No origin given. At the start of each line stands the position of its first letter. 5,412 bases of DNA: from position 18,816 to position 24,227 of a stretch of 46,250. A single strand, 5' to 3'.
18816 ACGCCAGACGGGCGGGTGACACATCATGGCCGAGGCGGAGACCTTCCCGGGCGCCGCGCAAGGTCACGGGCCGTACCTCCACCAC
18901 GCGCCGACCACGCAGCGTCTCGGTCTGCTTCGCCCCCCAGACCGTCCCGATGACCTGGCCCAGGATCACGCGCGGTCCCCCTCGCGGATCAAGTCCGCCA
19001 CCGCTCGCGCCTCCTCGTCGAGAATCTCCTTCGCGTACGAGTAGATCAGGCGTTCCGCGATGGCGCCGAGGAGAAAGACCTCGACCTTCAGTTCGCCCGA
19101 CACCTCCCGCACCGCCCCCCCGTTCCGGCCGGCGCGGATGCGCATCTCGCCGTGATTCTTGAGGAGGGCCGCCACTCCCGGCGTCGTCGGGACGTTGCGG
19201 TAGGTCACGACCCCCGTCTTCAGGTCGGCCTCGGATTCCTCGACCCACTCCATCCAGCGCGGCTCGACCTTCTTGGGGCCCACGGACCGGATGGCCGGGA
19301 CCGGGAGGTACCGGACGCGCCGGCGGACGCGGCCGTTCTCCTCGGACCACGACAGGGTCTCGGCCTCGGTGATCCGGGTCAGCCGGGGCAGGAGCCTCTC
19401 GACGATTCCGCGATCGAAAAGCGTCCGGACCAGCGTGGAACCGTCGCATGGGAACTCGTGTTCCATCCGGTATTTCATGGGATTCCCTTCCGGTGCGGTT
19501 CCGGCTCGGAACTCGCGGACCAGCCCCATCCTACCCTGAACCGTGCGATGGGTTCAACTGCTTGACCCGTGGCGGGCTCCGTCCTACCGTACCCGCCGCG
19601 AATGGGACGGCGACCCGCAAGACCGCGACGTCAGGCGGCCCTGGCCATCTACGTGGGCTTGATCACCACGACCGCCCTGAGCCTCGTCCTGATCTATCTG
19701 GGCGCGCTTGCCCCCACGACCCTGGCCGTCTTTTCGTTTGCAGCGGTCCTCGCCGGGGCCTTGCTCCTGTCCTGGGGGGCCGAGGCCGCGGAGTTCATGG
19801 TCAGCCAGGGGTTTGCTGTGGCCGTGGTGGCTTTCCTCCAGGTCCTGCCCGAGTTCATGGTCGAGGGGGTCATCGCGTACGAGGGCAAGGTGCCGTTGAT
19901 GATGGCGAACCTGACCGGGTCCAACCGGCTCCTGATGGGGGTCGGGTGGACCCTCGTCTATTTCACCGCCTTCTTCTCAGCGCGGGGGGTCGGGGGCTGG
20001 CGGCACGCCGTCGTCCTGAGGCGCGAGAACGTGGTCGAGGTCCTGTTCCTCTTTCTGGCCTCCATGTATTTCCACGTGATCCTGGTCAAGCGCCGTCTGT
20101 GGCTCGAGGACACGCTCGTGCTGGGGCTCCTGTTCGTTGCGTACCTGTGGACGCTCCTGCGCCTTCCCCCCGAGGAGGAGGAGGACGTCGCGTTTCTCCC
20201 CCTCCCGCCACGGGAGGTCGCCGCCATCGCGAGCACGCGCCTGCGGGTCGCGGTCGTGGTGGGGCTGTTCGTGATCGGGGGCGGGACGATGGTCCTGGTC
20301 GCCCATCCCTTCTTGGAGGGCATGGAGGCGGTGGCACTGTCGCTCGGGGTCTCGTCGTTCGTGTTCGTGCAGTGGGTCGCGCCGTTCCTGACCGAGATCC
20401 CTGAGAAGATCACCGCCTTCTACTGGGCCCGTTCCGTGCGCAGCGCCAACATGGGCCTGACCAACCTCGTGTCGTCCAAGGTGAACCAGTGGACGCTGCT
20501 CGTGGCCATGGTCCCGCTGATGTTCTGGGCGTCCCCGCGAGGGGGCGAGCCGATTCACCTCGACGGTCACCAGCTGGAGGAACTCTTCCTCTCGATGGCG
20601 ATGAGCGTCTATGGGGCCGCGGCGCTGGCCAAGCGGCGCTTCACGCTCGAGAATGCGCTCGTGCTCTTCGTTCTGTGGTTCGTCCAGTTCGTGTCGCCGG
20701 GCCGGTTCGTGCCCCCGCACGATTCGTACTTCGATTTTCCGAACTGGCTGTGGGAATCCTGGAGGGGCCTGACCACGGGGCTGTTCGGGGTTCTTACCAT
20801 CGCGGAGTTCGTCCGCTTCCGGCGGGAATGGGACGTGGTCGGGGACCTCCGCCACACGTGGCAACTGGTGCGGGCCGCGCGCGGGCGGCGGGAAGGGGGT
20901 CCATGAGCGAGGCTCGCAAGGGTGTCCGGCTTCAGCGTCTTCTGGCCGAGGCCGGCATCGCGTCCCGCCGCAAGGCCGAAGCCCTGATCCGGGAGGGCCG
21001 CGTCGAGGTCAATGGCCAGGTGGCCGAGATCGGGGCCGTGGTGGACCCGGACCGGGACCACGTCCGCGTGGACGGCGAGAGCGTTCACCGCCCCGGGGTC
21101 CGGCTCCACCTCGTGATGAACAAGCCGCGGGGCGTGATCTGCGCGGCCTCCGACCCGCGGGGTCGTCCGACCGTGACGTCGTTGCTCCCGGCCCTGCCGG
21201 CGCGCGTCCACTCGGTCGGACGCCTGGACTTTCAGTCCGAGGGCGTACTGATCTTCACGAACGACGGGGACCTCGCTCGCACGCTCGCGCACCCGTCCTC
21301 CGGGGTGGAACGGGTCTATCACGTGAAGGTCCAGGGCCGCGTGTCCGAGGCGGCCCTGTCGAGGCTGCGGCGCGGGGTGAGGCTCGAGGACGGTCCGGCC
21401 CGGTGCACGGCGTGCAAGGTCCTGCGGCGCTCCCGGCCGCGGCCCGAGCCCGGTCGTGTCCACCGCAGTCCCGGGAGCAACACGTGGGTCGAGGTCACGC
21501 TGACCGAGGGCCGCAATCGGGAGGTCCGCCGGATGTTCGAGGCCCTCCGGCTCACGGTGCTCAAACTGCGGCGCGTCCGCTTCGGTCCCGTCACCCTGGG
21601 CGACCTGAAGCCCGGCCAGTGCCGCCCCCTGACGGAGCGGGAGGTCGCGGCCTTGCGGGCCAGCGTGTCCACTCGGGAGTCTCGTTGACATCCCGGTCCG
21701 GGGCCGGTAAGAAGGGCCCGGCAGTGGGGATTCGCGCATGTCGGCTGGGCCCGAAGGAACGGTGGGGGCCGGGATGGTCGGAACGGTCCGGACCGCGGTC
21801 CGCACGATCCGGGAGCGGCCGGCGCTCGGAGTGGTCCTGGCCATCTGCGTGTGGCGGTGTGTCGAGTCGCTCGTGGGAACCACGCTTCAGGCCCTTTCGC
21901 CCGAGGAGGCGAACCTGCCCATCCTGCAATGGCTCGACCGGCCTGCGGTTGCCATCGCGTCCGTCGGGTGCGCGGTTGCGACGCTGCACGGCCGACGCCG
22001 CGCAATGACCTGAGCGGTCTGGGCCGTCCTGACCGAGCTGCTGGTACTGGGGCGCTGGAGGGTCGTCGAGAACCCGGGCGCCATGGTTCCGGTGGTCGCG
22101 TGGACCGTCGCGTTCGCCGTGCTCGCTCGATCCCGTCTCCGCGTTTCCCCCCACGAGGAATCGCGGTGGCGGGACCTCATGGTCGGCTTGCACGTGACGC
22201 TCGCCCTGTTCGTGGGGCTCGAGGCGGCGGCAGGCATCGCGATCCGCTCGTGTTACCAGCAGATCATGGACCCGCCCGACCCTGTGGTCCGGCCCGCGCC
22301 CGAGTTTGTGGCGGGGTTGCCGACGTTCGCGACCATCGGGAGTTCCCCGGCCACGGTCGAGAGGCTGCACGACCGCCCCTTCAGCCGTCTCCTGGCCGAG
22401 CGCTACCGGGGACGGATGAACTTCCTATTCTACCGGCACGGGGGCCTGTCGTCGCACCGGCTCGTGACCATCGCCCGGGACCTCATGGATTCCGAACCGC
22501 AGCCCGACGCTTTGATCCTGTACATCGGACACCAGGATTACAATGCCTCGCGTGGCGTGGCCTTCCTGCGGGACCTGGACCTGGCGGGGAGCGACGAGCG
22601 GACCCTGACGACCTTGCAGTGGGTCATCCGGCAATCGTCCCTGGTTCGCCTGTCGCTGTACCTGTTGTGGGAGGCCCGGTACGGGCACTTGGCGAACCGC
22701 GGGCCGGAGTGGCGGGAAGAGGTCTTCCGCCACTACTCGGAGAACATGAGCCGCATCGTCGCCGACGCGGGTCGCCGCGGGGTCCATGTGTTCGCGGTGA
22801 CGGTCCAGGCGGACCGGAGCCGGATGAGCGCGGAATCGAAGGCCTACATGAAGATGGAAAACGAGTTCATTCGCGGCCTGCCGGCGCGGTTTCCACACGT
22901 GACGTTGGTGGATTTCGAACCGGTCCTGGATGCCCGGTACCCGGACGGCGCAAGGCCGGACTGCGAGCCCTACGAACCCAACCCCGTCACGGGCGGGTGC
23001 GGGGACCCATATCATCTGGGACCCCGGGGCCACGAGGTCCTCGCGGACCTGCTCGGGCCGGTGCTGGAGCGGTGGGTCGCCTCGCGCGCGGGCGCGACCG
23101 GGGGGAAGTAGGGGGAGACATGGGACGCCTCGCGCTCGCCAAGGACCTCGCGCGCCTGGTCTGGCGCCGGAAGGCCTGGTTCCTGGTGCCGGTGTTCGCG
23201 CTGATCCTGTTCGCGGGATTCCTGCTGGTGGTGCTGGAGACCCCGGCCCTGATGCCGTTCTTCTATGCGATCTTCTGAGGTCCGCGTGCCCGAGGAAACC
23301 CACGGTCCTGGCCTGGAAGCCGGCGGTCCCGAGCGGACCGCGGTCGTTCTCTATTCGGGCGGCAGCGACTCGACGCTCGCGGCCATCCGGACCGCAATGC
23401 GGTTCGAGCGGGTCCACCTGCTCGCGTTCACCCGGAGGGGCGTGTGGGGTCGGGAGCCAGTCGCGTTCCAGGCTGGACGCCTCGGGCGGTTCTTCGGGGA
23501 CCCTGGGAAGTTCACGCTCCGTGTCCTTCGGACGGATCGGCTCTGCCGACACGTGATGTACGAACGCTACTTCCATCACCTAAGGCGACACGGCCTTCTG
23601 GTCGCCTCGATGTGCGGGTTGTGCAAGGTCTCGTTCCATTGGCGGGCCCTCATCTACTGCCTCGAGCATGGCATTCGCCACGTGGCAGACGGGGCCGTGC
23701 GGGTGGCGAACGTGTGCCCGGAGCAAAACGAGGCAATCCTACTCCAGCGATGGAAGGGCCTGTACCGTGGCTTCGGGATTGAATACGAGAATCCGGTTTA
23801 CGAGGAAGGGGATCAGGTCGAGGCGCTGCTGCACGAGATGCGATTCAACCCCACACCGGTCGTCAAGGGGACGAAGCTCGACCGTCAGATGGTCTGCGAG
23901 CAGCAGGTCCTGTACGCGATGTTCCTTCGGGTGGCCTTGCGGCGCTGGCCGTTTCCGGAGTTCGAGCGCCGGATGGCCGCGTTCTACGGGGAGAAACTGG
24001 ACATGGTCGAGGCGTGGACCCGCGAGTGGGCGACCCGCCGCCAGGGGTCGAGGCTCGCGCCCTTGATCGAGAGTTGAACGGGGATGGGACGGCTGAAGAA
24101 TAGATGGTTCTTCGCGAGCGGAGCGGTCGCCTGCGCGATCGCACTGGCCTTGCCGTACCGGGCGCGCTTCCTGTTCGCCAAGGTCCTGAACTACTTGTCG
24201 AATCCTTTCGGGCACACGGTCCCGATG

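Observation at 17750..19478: Three tandem BMC-vertex (EutN/CcmL) paralogs behind an SRPBCC-like gene, with no shell hexamer, trimer or enzyme core in the window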

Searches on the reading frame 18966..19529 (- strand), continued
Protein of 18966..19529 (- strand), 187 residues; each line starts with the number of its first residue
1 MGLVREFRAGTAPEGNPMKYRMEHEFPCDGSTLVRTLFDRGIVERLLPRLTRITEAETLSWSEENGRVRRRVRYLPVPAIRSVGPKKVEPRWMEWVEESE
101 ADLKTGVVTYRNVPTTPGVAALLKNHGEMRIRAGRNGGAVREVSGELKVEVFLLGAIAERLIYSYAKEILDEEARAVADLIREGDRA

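Call 71: fold_search(model_id=the predicted structure, library=pdb)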
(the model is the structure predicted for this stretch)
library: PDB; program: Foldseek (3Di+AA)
matches with E <= 10: 1245; with E <= 0.001: 255
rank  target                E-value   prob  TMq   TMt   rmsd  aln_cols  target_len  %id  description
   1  2d4r_C                1.9e-08  1.00  0.69  0.80   3.5       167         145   17  Crystal structure of TTHA0849 from Thermus thermophilus HB8 (released 2005-12-13)
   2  2d4r_A                4.7e-08  1.00  0.69  0.78   3.5       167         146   17  Crystal structure of TTHA0849 from Thermus thermophilus HB8 (released 2005-12-13)
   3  5mxb                  3.1e-07  1.00  0.67  0.73   4.7       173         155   14  Crystal structure of yellow lupin LLPR-10.2B protein in complex with melatonin (released 2018-04-18)
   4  3tfz_A                3.7e-07  1.00  0.65  0.66   4.5       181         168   14  Crystal structure of Zhui aromatase/cyclase from Streptomcyes sp. R1128 (released 2011-09-14)
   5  5jqm_A                8.3e-07  1.00  0.65  0.50   4.3       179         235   14  Crystal Structure of Phosphatidic acid Transporter Ups1/Mdm35 Void of Bound Phospholipid from Saccharomyces Cerevisiae (released 2017-07-12)
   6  1qmr                  9.3e-07  1.00  0.67  0.71   4.4       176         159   19  BIRCH POLLEN ALLERGEN BET V 1 MUTANT N28T, K32Q, E45S, P108G (released 2000-10-12)
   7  4xhr_A                1.0e-06  1.00  0.65  0.65   4.4       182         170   13  Structure of a phospholipid trafficking complex, native (released 2015-07-01)
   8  5jqm_B                1.1e-06  1.00  0.60  0.47   4.7       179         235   14  Crystal Structure of Phosphatidic acid Transporter Ups1/Mdm35 Void of Bound Phospholipid from Saccharomyces Cerevisiae (released 2017-07-12)
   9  3tfz_F                1.2e-06  1.00  0.69  0.72   4.0       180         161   15  Crystal structure of Zhui aromatase/cyclase from Streptomcyes sp. R1128 (released 2011-09-14)
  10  3e85                  1.3e-06  1.00  0.65  0.71   4.0       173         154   13  Crystal Structure of Pathogenesis-related Protein LlPR-10.2B from yellow lupine in complex with Diphenylurea (released 2009-03-03)
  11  4a80                  1.7e-06  1.00  0.68  0.72   4.1       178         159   17  Crystal Structure of Major Birch Pollen Allergen Bet v 1 a in complex with 8-Anilinonaphthalene-1-sulfonate (ANS) (released 2012-05-30)
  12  3tfz_E                1.8e-06  1.00  0.67  0.69   4.2       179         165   14  Crystal structure of Zhui aromatase/cyclase from Streptomcyes sp. R1128 (released 2011-09-14)
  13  5jqm_C                1.8e-06  1.00  0.64  0.49   4.5       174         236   11  Crystal Structure of Phosphatidic acid Transporter Ups1/Mdm35 Void of Bound Phospholipid from Saccharomyces Cerevisiae (released 2017-07-12)
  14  6kyl_D                2.0e-06  1.00  0.53  0.56  21.1       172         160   14  Crystal Structure of Phosphatidic acid Transporter Ups1/Mdm35 in Complex with (2R)-3-(phosphonooxy)propane-1,2-diyl di (released 2019-10-02)
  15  4btz                  2.1e-06  1.00  0.68  0.72   4.1       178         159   17  Crystal Structure of peroxinitrite treated Major Birch Pollen Allergen Bet v 1.0101 (isoform a) (released 2014-07-02)
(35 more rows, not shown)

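Call 80: search_protein_families(library=ncbifam, proteins=[window:18966-19478:-], max_evalue=0.01)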
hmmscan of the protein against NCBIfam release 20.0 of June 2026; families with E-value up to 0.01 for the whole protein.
window:18966-19478:- (170 aa): 0 families

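Call 81: search_protein_families(library=padloc, proteins=[window:18966-19478:-], max_evalue=0.01)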
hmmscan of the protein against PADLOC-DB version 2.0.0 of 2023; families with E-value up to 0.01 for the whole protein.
window:18966-19478:- (170 aa): 0 families

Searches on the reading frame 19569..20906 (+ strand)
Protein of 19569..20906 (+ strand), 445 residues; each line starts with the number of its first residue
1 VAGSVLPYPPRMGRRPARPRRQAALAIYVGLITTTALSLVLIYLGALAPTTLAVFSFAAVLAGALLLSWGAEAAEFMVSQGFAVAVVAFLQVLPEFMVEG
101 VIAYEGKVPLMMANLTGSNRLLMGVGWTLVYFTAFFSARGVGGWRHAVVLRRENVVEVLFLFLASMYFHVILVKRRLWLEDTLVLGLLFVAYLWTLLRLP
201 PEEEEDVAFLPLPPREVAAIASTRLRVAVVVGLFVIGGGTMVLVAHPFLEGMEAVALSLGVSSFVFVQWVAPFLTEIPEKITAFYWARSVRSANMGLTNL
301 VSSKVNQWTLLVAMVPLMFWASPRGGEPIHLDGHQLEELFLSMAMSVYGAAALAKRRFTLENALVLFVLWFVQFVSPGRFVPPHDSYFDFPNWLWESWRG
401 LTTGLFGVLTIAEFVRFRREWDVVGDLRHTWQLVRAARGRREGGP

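Call 4: search_protein_families(library=pfam, proteins=[window:19569-20906:+], max_evalue=1)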
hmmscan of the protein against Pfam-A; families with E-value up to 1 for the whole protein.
window:19569-20906:+ (445 aa): 1 family
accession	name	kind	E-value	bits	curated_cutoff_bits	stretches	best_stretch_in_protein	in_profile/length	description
PF01699.29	Na_Ca_ex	-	1.1e-15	58.3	24.9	2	231-373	3-145/151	Sodium/calcium exchanger protein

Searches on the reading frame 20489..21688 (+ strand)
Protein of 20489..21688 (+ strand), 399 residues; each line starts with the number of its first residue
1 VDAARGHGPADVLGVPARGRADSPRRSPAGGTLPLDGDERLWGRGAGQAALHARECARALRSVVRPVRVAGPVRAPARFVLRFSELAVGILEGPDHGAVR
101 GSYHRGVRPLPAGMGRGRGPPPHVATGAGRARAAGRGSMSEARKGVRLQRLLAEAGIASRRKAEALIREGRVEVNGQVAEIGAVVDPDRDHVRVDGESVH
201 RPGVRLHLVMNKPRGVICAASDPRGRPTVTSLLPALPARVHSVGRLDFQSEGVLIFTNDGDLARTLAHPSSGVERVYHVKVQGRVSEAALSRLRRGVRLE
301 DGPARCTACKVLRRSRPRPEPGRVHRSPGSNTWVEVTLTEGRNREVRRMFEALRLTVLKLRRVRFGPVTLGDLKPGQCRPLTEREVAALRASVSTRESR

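Call 7: search_protein_families(library=pfam, proteins=[window:20489-21688:+], max_evalue=0.01)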
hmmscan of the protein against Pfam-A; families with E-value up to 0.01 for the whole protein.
window:20489-21688:+ (399 aa): 2 families
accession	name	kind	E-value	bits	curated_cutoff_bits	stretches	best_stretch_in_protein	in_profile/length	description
PF00849.27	PseudoU_synth_2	-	3.3e-22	79.8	26.8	1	207-352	2-152/152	RNA pseudouridylate synthase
PF01479.30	S4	-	3.7e-12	46.2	22.8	1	146-181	1-38/48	S4 domain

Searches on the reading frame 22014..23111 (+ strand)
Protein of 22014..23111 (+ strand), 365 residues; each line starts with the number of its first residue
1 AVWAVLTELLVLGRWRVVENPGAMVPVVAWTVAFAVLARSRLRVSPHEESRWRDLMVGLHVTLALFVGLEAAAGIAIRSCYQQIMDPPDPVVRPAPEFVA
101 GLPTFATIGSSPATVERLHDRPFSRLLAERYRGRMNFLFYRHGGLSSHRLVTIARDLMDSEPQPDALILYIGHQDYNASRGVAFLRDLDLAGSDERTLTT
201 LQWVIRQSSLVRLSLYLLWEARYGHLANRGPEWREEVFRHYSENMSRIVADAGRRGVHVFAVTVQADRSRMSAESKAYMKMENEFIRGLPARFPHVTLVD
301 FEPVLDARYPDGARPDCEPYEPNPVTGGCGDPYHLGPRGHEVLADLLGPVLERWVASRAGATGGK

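Call 7: search_protein_families(library=pfam, proteins=[window:22014-23111:+], max_evalue=0.01)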
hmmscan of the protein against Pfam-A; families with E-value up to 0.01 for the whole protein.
window:22014-23111:+ (365 aa): 1 family
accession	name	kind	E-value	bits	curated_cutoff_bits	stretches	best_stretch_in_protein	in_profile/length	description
PF13472.12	Lipase_GDSL_2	-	4.8e-05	24.4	32.9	1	121-341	17-177/178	GDSL-like Lipase/Acylhydrolase family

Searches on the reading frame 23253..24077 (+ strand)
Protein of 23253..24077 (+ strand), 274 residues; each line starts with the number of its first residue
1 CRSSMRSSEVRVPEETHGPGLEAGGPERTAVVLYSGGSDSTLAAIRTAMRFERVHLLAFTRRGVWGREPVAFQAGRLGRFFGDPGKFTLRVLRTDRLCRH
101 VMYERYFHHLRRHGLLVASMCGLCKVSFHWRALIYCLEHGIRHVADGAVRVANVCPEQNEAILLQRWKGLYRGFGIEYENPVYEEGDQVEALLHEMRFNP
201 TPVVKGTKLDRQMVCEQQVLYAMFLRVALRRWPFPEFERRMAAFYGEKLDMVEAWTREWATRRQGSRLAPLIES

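Call 7: search_protein_families(library=pfam, proteins=[window:23253-24077:+], max_evalue=0.01)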
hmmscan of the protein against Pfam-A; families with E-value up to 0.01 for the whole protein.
window:23253-24077:+ (274 aa): 2 families
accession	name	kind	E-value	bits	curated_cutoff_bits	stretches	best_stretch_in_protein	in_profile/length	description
PF24167.1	DUF7411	-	0.0043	17.1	28.7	0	30-60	3-32/194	Family of unknown function (DUF7411)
PF06508.19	QueC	-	0.0045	16.9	22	1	29-60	1-32/210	Queuosine biosynthesis protein QueC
